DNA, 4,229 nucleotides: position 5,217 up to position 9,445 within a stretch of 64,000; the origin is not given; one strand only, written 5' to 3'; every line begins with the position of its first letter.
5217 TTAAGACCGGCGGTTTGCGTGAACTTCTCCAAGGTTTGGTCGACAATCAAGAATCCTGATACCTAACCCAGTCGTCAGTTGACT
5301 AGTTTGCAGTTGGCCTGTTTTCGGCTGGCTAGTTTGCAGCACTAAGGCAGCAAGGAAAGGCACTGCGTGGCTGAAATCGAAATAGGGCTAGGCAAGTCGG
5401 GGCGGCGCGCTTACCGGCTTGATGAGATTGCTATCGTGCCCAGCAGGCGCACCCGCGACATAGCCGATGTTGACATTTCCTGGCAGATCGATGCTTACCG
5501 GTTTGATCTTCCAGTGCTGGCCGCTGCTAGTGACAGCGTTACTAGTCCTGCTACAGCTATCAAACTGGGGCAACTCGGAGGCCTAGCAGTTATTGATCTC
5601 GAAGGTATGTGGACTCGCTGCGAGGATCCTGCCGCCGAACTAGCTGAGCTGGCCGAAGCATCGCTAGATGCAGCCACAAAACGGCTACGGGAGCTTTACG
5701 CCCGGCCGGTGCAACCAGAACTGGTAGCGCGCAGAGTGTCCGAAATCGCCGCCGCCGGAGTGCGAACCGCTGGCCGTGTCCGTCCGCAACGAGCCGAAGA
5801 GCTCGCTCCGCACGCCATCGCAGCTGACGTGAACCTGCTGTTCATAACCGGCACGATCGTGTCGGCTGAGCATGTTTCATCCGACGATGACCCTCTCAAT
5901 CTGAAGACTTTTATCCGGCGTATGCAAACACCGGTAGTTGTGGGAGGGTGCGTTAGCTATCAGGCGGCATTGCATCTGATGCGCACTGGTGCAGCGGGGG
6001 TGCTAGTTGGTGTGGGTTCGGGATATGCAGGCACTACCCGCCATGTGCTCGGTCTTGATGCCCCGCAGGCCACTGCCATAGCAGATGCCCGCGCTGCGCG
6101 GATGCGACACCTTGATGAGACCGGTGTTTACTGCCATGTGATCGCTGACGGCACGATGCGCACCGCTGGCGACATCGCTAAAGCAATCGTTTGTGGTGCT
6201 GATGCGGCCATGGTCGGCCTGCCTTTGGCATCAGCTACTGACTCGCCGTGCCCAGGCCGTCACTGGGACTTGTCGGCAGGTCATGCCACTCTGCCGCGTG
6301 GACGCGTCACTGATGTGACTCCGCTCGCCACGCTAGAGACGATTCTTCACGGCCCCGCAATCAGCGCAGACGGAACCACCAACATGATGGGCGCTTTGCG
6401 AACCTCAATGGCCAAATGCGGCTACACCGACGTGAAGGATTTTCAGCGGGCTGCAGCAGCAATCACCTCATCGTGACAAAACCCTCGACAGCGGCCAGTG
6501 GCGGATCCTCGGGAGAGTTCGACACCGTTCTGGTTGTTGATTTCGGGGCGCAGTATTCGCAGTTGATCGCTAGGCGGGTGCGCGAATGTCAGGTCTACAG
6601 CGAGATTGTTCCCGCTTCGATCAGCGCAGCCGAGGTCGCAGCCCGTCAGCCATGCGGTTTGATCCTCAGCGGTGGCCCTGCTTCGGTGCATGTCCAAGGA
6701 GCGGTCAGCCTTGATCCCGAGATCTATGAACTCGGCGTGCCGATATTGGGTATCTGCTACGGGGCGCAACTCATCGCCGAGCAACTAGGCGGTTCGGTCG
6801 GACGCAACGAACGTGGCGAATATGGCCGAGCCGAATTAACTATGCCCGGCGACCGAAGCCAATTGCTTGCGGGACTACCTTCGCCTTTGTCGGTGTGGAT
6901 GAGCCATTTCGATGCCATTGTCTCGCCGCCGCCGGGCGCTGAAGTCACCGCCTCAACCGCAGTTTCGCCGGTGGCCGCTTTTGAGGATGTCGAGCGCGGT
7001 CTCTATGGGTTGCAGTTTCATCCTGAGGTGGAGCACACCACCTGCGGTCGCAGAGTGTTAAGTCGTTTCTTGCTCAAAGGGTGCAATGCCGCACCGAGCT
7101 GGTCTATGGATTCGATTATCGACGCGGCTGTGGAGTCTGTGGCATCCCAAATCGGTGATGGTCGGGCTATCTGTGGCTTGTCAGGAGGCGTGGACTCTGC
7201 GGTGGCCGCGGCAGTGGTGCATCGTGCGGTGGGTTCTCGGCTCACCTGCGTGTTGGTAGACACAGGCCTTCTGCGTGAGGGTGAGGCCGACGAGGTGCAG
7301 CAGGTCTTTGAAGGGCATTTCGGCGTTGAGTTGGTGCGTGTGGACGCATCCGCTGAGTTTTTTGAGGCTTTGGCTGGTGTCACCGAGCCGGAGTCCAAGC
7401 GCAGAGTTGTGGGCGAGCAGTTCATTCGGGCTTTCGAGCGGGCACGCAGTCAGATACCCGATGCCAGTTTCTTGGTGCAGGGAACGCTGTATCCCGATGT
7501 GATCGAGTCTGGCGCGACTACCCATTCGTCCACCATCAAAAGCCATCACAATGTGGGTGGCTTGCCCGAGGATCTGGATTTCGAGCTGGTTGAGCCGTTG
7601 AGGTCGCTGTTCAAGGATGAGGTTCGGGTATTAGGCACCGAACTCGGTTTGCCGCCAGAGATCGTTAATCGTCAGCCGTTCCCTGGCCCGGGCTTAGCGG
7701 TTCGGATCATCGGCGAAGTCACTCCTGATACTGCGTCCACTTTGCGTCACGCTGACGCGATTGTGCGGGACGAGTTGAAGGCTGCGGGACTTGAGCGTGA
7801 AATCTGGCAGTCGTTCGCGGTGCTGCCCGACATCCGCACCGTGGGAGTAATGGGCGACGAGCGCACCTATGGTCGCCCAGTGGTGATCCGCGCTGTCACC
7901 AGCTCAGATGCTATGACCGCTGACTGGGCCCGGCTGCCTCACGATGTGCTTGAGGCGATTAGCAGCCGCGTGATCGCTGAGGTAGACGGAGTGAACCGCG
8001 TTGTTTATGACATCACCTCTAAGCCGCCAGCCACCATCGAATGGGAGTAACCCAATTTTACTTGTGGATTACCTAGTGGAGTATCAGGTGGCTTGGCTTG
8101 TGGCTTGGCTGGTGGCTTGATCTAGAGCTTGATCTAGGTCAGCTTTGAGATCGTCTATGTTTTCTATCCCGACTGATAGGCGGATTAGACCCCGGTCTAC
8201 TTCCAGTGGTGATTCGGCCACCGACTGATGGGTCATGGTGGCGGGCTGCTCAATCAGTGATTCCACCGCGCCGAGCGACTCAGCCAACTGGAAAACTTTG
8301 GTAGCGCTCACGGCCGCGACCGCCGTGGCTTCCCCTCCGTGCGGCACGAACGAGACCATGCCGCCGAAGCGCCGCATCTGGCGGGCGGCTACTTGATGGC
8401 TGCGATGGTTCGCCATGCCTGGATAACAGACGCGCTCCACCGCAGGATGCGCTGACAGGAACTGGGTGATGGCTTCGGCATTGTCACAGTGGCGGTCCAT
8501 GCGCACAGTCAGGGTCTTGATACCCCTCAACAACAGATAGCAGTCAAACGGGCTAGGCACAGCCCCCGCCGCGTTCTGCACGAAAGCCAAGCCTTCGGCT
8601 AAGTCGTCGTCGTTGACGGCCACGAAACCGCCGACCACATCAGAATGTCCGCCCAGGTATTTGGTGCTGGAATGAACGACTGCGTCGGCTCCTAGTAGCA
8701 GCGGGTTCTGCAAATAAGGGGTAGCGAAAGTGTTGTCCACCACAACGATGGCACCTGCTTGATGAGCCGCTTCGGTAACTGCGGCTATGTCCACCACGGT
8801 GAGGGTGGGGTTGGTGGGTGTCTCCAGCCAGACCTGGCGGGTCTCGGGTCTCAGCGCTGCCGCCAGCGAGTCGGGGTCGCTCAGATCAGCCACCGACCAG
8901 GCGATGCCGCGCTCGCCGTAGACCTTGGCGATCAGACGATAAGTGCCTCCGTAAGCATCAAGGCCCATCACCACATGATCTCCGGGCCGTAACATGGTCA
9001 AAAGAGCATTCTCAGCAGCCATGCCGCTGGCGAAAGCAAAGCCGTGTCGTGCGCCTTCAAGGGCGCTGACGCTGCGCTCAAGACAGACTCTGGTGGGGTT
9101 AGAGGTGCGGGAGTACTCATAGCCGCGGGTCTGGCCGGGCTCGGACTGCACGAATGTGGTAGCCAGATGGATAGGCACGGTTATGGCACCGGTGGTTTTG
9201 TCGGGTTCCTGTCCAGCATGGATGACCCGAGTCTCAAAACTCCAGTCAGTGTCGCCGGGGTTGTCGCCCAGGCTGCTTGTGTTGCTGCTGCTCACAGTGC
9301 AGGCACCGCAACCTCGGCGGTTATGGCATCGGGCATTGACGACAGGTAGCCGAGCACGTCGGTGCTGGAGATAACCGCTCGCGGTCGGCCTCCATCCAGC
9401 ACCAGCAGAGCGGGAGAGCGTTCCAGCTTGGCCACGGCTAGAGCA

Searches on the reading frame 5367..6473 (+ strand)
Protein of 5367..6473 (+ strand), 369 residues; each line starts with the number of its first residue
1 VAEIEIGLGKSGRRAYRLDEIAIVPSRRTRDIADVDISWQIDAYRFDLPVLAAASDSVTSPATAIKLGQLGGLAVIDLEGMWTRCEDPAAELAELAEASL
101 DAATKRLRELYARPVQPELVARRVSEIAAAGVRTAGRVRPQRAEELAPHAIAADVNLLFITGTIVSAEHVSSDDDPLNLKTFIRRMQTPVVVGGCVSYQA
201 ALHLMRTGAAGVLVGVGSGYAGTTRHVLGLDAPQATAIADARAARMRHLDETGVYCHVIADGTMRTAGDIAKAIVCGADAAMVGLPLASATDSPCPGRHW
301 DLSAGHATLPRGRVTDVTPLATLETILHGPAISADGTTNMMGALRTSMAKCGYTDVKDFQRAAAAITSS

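Call 57: search_protein_families(library=pfam, proteins=[window:5367-6473:+], max_evalue=0.001)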
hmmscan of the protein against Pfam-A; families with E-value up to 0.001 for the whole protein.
window:5367-6473:+ (369 aa): 2 families
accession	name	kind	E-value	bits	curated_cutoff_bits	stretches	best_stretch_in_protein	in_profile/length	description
PF00478.31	IMPDH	-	3.8e-33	115.4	25.6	1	18-295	4-247/345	IMP dehydrogenase / GMP reductase domain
PF01070.24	FMN_dh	-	6.1e-09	35.8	24.9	1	175-289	206-307/350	FMN-dependent dehydrogenase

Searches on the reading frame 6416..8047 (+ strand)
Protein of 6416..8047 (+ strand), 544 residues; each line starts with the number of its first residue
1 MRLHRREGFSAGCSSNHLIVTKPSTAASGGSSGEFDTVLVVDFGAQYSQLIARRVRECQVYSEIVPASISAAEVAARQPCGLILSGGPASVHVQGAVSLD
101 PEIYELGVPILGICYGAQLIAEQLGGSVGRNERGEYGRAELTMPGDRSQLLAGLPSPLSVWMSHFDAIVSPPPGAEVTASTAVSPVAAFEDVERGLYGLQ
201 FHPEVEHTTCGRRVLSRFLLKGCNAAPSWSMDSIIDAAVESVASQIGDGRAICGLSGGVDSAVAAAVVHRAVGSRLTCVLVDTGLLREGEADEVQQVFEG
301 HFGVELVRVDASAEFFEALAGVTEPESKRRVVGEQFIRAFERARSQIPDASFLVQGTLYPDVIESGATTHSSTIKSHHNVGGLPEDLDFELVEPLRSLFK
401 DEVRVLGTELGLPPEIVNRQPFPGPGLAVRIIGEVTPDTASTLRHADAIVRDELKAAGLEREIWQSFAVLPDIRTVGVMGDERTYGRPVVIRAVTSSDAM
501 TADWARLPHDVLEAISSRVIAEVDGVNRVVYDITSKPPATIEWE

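Call 57: search_protein_families(library=pfam, proteins=[window:6416-8047:+], max_evalue=0.001)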
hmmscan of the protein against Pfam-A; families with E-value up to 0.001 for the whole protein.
window:6416-8047:+ (544 aa): 5 families
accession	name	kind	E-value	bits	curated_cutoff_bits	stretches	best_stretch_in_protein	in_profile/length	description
PF00958.27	GMP_synt_C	-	9.3e-45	151.1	27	1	452-543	1-92/92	GMP synthase C terminal domain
PF00117.34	GATase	-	1.4e-41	142.7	22.8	1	39-221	1-189/190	Glutamine amidotransferase class-I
PF02540.23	NAD_synthase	-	2.1e-08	34.1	21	1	240-281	10-52/242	NAD synthase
PF07722.19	Peptidase_C26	-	5.4e-07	30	20.5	1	100-204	98-219/219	Peptidase C26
PF06508.19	QueC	-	0.00077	19.5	22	0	250-312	1-61/210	Queuosine biosynthesis protein QueC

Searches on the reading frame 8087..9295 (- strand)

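Call 18: search_protein_families(library=pfam, proteins=[window:8087-9295:-], max_evalue=0.001)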
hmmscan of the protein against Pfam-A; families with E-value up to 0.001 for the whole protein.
window:8087-9295:- (403 aa): 4 families
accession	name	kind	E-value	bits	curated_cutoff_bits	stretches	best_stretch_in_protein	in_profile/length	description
PF01053.26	Cys_Met_Meta_PP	-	3.4e-144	480.5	27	1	21-391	1-380/381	Cys/Met metabolism PLP-dependent enzyme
PF00266.25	Aminotran_5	-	5.1e-05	22.9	21.5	1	96-215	80-204/371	Aminotransferase class-V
PF01212.27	Beta_elim_lyase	-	0.00025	20.9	27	1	66-286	31-271/288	Beta-eliminating lyase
PF00155.27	Aminotran_1_2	-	0.00075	19.2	19.7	0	91-198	74-196/361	Aminotransferase class I and II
